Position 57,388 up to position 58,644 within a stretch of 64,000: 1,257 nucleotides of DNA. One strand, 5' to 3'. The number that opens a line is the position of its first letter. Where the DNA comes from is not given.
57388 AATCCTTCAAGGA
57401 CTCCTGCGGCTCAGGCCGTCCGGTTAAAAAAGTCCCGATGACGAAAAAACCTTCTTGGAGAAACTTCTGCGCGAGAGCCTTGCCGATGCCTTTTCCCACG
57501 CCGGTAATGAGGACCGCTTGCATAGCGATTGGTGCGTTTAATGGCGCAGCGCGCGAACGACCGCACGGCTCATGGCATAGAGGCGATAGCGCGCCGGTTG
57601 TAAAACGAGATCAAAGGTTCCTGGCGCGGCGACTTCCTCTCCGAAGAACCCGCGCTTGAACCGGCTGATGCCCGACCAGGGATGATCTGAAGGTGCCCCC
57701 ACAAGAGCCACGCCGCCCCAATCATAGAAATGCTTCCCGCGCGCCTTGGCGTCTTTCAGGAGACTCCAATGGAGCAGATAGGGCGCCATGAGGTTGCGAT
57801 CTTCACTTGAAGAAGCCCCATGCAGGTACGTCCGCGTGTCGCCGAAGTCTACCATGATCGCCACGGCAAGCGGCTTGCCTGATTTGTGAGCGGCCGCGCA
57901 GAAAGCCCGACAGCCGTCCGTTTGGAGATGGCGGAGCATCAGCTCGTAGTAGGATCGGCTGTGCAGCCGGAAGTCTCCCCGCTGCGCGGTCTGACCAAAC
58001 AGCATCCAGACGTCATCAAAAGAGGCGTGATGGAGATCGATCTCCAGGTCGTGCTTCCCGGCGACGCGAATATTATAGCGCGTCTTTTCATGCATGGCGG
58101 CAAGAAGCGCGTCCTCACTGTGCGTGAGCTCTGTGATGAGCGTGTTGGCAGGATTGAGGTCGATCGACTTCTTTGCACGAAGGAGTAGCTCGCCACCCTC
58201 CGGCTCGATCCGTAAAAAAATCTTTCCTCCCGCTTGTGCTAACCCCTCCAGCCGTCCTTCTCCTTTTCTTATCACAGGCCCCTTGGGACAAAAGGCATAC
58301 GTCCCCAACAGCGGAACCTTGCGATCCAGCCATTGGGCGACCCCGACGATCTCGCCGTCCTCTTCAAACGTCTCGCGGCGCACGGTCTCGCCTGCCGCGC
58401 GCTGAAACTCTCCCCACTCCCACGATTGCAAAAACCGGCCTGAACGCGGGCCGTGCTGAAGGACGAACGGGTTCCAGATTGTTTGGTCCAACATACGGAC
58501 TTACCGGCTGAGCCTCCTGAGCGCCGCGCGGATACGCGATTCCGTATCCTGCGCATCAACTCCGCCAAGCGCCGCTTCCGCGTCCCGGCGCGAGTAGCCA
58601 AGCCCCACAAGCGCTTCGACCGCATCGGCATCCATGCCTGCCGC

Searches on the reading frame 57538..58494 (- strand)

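Call 28: search_protein_families(library=pfam, proteins=[window:57538-58494:-], max_evalue=0.001)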
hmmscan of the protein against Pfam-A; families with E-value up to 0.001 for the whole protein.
window:57538-58494:- (318 aa): 2 families
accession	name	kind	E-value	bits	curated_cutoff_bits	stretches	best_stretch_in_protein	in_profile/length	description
PF02388.22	FemAB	-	1.2e-27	97.3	24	2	202-308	302-403/406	FemAB family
PF13480.13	Acetyltransf_6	-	2e-11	44.7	22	1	138-269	7-137/143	Acetyltransferase (GNAT) domain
